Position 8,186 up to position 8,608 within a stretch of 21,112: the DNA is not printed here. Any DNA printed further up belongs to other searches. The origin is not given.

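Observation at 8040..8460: AT-rich gene-free tract with a tiny hydrophobic-peptide ORF and a perfect palindrome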

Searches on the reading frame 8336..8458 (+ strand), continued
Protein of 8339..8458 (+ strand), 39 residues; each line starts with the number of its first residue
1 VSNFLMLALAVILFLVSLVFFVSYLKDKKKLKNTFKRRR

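Call 52: find_encoding_contigs(protein=P0041, flank=4000, max_places=5)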
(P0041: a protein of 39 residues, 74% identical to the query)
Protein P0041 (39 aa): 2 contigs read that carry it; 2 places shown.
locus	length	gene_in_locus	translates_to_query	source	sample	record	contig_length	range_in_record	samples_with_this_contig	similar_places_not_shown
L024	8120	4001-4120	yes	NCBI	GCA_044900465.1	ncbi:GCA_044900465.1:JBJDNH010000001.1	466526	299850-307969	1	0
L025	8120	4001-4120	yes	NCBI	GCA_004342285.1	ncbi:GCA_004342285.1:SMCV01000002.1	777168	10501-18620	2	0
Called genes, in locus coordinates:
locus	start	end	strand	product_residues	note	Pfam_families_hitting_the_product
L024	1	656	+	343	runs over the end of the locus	PF01717:Meth_synt_2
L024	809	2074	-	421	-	PF00817:IMS, PF11798:IMS_HHH (weak), PF11799:IMS_C, PF13438:DUF4113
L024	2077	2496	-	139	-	PF00717:Peptidase_S24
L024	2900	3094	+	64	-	-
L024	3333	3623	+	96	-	PF06291:Lambda_Bor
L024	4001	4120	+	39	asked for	PF28118:KPN01023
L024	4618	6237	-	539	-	PF00496:SBP_bac_5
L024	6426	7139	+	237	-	PF00246:Peptidase_M14, PF24827:AstE_AspA_cat (weak)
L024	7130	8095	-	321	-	PF02746:MR_MLE_N, PF13378:MR_MLE_C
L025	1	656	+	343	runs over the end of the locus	PF01717:Meth_synt_2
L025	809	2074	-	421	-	PF00817:IMS, PF11798:IMS_HHH (weak), PF11799:IMS_C, PF13438:DUF4113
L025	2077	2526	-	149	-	PF00717:Peptidase_S24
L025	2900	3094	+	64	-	-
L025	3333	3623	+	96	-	PF06291:Lambda_Bor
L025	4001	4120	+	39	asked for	PF28118:KPN01023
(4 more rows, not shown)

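Call 60: find_encoding_contigs(protein=P0067, flank=3500, max_places=3)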
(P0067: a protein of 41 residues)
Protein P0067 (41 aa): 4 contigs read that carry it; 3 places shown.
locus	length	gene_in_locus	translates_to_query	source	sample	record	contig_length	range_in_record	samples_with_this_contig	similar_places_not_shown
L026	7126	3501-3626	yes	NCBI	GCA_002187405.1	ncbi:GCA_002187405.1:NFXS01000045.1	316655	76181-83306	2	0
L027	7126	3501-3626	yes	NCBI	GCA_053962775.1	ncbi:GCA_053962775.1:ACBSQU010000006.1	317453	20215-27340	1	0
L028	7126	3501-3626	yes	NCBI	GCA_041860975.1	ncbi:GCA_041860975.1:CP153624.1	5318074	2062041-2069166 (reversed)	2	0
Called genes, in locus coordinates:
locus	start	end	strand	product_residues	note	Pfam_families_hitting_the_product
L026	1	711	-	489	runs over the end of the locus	PF06381:Phage_portal_3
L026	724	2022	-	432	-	PF04466:Terminase_3, PF17288:Terminase_3C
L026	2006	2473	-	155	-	PF10045:DUF2280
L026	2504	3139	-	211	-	PF18894:PhageMetallopep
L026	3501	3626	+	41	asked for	PF28118:KPN01023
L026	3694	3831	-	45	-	-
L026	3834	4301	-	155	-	PF03245:Phage_lysis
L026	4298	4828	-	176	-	PF00959:Phage_lysozyme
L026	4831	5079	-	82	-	PF04971:Phage_holin_2_1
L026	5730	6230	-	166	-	PF06530:Phage_antitermQ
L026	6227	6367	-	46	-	PF26818:Phage_YlcG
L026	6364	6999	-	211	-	PF05766:NinG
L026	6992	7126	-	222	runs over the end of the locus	PF00149:Metallophos, PF12850:Metallophos_2 (weak)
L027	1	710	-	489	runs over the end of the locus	PF06381:Phage_portal_3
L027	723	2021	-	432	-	PF04466:Terminase_3, PF17288:Terminase_3C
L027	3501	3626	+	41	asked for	PF28118:KPN01023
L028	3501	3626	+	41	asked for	PF28118:KPN01023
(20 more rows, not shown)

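Call 61: find_encoding_contigs(protein=P0077, flank=3500, max_places=3)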
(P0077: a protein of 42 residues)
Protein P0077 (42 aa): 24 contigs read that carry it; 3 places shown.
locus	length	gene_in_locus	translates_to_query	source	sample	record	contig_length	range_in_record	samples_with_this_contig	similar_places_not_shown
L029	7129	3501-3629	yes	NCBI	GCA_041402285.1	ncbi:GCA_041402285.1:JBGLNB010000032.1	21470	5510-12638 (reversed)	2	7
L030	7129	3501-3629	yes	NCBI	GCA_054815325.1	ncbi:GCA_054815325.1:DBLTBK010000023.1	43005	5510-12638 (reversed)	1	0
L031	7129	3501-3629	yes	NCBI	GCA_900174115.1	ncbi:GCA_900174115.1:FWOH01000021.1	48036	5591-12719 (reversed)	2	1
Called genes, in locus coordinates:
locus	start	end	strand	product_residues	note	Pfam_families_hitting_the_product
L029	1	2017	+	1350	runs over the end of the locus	PF07719:TPR_2 (faint), PF12895:ANAPC3 (faint), PF24575:TPR_Slam (faint), PF25064:ARM_TT21_5th (faint), PF13371:TPR_9 (faint), PF13432:TPR_16 (weak), PF14559:TPR_19, PF05420:BCSC_C, +3 more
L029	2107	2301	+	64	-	-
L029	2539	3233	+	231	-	PF03811:Zn_ribbon_InsA, PF12759:HTH_Tnp_IS1, PF03400:DDE_Tnp_IS1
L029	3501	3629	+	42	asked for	PF28118:KPN01023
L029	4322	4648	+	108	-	PF07180:CaiF_GrlA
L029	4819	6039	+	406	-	PF00990:GGDEF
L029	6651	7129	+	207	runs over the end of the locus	PF10938:YfdX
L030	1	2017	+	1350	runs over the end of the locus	PF07719:TPR_2 (faint), PF12895:ANAPC3 (faint), PF13181:TPR_8 (faint), PF13432:TPR_16 (faint), PF23914:TPR_CcmH_CycH (faint), PF24575:TPR_Slam (faint), PF14559:TPR_19, PF05420:BCSC_C, +5 more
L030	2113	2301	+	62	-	-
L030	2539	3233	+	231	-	PF03811:Zn_ribbon_InsA, PF12759:HTH_Tnp_IS1, PF03400:DDE_Tnp_IS1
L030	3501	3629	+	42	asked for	PF28118:KPN01023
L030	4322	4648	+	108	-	PF07180:CaiF_GrlA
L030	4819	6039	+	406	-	PF00990:GGDEF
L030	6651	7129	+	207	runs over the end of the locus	PF10938:YfdX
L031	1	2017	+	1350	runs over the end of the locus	PF07719:TPR_2 (faint), PF12895:ANAPC3 (faint), PF13432:TPR_16 (faint), PF24575:TPR_Slam (faint), PF25064:ARM_TT21_5th (faint), PF13371:TPR_9 (faint), PF14559:TPR_19, PF05420:BCSC_C, +3 more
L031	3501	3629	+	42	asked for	PF28118:KPN01023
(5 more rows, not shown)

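Call 62: find_encoding_contigs(protein=P0066, flank=3500, max_places=3)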
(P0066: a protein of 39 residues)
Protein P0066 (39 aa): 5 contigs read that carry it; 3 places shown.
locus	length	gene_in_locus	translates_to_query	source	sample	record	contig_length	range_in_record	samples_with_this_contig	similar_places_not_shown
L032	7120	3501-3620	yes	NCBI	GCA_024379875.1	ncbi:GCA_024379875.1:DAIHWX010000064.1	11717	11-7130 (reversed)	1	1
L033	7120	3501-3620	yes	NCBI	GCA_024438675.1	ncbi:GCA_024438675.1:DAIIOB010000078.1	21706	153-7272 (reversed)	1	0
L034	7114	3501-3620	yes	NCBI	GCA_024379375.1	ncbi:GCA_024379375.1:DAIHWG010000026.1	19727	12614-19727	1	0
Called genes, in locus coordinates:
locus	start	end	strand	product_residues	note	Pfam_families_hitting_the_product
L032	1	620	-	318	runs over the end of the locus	PF04221:RelB (weak)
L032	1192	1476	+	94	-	PF01527:HTH_Tnp_1, PF13542:HTH_Tnp_ISL3 (weak), PF13384:HTH_23 (weak)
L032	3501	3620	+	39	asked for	PF28118:KPN01023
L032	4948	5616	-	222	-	PF01914:MarC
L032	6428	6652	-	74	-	-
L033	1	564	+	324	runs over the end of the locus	PF01590:GAF, PF13185:GAF_2, PF00990:GGDEF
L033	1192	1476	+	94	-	PF01527:HTH_Tnp_1, PF13542:HTH_Tnp_ISL3 (weak), PF13384:HTH_23 (weak)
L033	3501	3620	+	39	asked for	PF28118:KPN01023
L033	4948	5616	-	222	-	PF01914:MarC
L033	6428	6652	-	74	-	-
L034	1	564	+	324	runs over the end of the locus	PF01590:GAF, PF13185:GAF_2, PF00990:GGDEF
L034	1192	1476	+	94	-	PF01527:HTH_Tnp_1, PF13542:HTH_Tnp_ISL3 (weak), PF13384:HTH_23 (weak)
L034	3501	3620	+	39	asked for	PF28118:KPN01023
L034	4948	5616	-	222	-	PF01914:MarC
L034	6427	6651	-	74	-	-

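Call 65: find_encoding_contigs(protein=P0076, flank=3500, max_places=2)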
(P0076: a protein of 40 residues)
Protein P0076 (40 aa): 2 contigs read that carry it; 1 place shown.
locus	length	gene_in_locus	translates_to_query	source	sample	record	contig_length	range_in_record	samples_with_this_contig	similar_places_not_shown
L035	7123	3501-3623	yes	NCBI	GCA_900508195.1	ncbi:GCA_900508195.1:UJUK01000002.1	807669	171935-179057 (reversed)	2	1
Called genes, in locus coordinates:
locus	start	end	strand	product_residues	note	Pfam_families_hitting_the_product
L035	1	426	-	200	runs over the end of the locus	-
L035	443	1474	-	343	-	PF06147:DUF968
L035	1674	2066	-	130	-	PF01726:LexA_DNA_bind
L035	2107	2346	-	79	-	-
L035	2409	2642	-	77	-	PF06183:DinI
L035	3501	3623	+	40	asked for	PF28118:KPN01023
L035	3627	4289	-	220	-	PF00196:GerE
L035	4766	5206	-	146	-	-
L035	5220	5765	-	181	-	PF06992:Phage_lambda_P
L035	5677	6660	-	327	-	PF17948:DnaT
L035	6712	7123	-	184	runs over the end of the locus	PF06254:YdaT_toxin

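Call 66: find_encoding_contigs(protein=P0085, flank=3500, max_places=2)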
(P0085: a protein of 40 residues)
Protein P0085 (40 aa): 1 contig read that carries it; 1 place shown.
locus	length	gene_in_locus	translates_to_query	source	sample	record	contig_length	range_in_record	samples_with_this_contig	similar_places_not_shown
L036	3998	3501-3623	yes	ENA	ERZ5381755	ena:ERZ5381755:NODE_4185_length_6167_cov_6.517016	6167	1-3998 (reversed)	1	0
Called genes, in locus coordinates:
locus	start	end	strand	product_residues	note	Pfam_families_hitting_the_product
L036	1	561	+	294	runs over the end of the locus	PF01418:HTH_6, PF01380:SIS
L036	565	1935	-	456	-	PF00206:Lyase_1, PF10397:ADSL_C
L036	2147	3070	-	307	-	PF20434:BD-FAE, PF07859:Abhydrolase_3 (faint), PF00326:Peptidase_S9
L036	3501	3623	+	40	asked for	PF28118:KPN01023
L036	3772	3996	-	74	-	?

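Call 67: find_encoding_contigs(protein=P0083, flank=3500, max_places=2)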
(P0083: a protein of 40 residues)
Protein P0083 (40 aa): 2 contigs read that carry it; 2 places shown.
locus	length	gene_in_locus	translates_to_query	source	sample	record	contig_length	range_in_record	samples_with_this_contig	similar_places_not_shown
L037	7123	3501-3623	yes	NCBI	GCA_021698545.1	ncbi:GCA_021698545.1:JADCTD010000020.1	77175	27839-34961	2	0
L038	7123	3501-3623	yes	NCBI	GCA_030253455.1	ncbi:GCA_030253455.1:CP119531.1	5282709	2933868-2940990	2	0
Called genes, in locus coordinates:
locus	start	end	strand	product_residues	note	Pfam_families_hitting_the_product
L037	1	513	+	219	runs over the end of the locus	PF13643:DUF4145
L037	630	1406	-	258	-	PF14337:Abi_alpha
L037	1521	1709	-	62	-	-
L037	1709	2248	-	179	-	PF10828:DUF2570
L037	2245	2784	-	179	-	PF00959:Phage_lysozyme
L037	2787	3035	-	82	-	PF04971:Phage_holin_2_1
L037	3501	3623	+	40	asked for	PF28118:KPN01023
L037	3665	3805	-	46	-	-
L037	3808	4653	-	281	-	PF16868:NMT1_3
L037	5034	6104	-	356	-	PF01555:N6_N4_Mtase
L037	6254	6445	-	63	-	-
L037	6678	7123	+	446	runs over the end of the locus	PF07693:KAP_NTPase, PF13401:AAA_22 (faint)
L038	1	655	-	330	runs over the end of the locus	PF03592:Terminase_2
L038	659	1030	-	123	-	-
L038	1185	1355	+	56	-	-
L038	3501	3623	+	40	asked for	PF28118:KPN01023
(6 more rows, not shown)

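Call 68: find_encoding_contigs(protein=P0095, flank=3500, max_places=2)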
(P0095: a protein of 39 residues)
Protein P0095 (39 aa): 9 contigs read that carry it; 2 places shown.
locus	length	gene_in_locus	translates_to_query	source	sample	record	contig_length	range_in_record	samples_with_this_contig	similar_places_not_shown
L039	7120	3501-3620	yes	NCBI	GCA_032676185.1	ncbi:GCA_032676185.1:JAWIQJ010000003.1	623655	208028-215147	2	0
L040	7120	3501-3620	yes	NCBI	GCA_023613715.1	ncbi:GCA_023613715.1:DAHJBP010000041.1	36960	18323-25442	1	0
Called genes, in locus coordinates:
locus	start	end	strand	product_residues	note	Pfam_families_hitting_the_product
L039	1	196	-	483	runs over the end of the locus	PF06381:Phage_portal_3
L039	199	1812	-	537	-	-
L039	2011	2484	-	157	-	PF10045:DUF2280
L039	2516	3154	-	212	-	PF18894:PhageMetallopep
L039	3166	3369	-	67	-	-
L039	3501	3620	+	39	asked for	PF28118:KPN01023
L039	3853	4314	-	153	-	PF03245:Phage_lysis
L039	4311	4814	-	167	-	PF00959:Phage_lysozyme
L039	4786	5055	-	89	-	PF04971:Phage_holin_2_1 (faint), PF16080:Phage_holin_2_3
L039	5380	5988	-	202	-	-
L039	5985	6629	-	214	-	PF05063:MT-A70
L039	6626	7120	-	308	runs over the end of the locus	PF00145:DNA_methylase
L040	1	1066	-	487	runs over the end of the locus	PF06381:Phage_portal_3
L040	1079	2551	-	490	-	-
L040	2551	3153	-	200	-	-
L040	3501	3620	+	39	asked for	PF28118:KPN01023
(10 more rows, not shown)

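Call 71: search_protein_families(library=phrogs, proteins=[window:8339-8455:+, P0005, P0001, P0073, P0067, P0095, P0083], max_evalue=0.1)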
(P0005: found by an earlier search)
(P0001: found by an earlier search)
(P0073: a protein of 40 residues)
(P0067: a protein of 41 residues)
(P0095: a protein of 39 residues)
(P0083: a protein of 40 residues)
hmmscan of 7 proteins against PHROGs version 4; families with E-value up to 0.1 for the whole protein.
seq(39 aa): 1 family
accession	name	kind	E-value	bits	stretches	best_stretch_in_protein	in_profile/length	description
phrog_1379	-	unknown function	0.033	15.3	1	9-38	5-34/117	-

P0005 (39 aa): 4 families
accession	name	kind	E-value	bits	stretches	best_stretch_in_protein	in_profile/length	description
phrog_35542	-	unknown function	0.04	15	1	7-37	29-60/63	-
phrog_35006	-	unknown function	0.054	14.8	1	3-37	2-34/66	-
phrog_9418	-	unknown function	0.065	14.7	1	9-33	94-118/120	-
phrog_6021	-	unknown function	0.082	14.2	1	5-37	4-36/77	-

P0001 (39 aa): 1 family
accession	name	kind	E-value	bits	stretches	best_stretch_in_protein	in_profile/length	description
phrog_2181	-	unknown function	0.023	15.6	1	4-31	7-34/70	-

P0073 (40 aa): 2 families
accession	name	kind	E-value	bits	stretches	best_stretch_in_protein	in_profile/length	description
phrog_26544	-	unknown function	0.021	15.6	1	4-37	5-37/51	-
phrog_5951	-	unknown function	0.065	14.4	1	2-30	60-87/172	-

P0067 (41 aa): 2 families
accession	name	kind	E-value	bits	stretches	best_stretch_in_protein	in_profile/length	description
phrog_36758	-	unknown function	0.023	15.3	1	3-24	12-34/41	-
phrog_2181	-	unknown function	0.039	14.9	1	1-33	2-34/70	-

P0095 (39 aa): 3 families
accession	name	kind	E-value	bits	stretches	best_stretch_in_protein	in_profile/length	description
phrog_2409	-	unknown function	0.0095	17.1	1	3-37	2-36/133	-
phrog_28614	-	unknown function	0.062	14.6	1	5-28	9-32/69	-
phrog_16898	-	unknown function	0.075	14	1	3-22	4-23/57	-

P0083 (40 aa): 2 families
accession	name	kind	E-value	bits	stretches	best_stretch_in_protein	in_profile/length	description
phrog_12319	-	unknown function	0.063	14.1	1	3-25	4-26/61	-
phrog_24480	-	unknown function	0.082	13.9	1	7-31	22-46/63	-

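Call 72: search_protein_families(library=padloc, proteins=[window:8339-8455:+, P0005, P0001, P0073, P0067], max_evalue=0.1)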
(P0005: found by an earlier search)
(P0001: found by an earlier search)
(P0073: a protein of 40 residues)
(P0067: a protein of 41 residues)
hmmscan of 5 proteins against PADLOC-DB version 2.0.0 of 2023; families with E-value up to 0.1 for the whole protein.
seq(39 aa): 0 families

P0005 (39 aa): 0 families

P0001 (39 aa): 0 families

P0073 (40 aa): 0 families

P0067 (41 aa): 0 families

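Call 86: search_protein_families(library=ncbifam, proteins=[L035:3627-4289:-, L037:3808-4653:-, L037:3665-3805:-], max_evalue=0.001)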
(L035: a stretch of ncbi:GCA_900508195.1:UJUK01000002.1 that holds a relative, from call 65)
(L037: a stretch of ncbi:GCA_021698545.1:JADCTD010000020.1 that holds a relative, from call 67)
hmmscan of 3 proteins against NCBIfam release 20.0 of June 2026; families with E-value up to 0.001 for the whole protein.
L035:3627-4289:- (220 aa): 12 families
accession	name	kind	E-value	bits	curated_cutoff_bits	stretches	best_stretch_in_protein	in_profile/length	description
NF052366.1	photon_PedR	equivalog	1.3e-08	34.9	120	1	153-207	2-56/74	photosynthetic electron transport-dependent transcriptional regulator PedR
NF006900.1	PRK09390.1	equivalog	1.5e-07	31.1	255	1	59-208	55-197/203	response regulator FixJ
NF052445.1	RespRegMctR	equivalog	1.6e-06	27.7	300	1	152-207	143-198/205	two-component system response regulator MctR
NF007419.0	PRK09958.1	equivalog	4.4e-06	26.4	251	1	153-205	143-195/204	acid-sensing system DNA-binding response regulator EvgA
NF011896.0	PRK15369.1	equivalog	7.5e-06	25.7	242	1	149-209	145-205/211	two component system response regulator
NF040749.1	tetrathio_RR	equivalog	1.4e-05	24.9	290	1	112-206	90-186/191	tetrathionate respiration response regulator TtrR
NF007403.0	PRK09935.1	equivalog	3e-05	23.7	271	1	152-207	148-203/210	fimbria biosynthesis transcriptional regulator FimZ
TIGR02937.1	sigma70-ECF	superfamily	0.00014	21.6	42.9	1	146-197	110-162/165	sigma-70 family RNA polymerase sigma factor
TIGR03020.2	EpsA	equivalog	0.00021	21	170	1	146-200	187-237/247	XrtB/PEP-CTERM-associated transcriptional regulator EpsA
NF011940.0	PRK15411.1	equivalog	0.00035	20.4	162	1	109-202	93-186/207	transcriptional regulator RcsA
NF007708.0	PRK10403.1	equivalog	0.00038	20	343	1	121-198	127-198/215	nitrate/nitrite response regulator protein NarP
NF041830.1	RR_TF_ErdR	exception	0.00048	19.9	390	1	84-202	79-199/213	response regulator transcription factor ErdR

L037:3808-4653:- (281 aa): 1 family
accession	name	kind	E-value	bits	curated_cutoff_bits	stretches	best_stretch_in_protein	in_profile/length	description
TIGR02122.1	TRAP_TAXI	subfamily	3.8e-19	68.7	84.35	1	3-274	3-284/320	TAXI family TRAP transporter solute-binding subunit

L037:3665-3805:- (46 aa): 0 families

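Call 89: search_protein_families(library=pfam, proteins=[window:8339-8455:+, P0005, P0073, P0001], max_evalue=10)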
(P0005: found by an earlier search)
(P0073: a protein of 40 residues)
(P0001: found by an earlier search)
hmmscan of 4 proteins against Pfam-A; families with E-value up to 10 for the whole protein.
seq(39 aa): 2 families
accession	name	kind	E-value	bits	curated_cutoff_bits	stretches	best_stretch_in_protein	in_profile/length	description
PF11694.13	DUF3290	-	0.051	13.9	31.3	1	2-32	15-45/144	Protein of unknown function (DUF3290)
PF23529.1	Microp_apicomplexa_16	-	0.087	13.3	27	1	4-30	33-59/73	Apicomplexa microprotein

P0005 (39 aa): 4 families
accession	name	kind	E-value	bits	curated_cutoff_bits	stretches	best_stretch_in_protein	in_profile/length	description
PF14880.11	COX14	-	0.015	15.5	25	1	7-38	22-53/59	Cytochrome oxidase c assembly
PF15330.11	SIT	-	0.12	13.4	27.6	1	4-32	2-30/114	SHP2-interacting transmembrane adaptor protein, SIT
PF00335.26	Tetraspanin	-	0.12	12.5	32.1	1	4-37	81-114/225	Tetraspanin family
PF25184.1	YxzE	-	0.33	12.4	40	1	4-33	3-32/65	YxzE-like putative bacteriocin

P0073 (40 aa): 6 families
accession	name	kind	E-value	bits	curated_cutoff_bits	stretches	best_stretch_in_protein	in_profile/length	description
PF03294.19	Pox_Rap94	-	0.0028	16.3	25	1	3-33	489-519/796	RNA polymerase-associated transcription specificity factor, Rap94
PF12669.12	FeoB_associated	-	0.013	16.2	27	1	8-31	4-27/44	FeoB-associated Cys-rich membrane protein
PF14163.11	SieB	-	0.017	15.1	26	1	4-36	37-69/147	Super-infection exclusion protein B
PF11694.13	DUF3290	-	0.021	15.2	31.3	1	2-32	15-45/144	Protein of unknown function (DUF3290)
PF19470.4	DUF6007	-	0.025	14.9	26.7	1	5-32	38-65/65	Family of unknown function (DUF6007)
PF09777.14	OSTMP1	-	0.13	12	25.8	1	5-36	196-228/240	Osteopetrosis-associated transmembrane protein 1 precursor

P0001 (39 aa): 5 families
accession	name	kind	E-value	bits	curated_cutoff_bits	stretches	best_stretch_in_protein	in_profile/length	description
PF11694.13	DUF3290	-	0.015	15.7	31.3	1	2-32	15-45/144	Protein of unknown function (DUF3290)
PF06305.16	LapA_dom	-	0.034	14.5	28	1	3-33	21-51/64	Lipopolysaccharide assembly protein A domain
PF03918.19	CcmH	-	0.046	13.4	25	1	2-33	95-126/143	Cytochrome C biogenesis protein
PF00746.26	Gram_pos_anchor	-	0.07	13.6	20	1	2-30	16-41/43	LPXTG cell wall anchor motif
PF07589.16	PEP-CTERM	-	0.41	11.3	20.7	1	13-29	9-24/24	PEP-CTERM motif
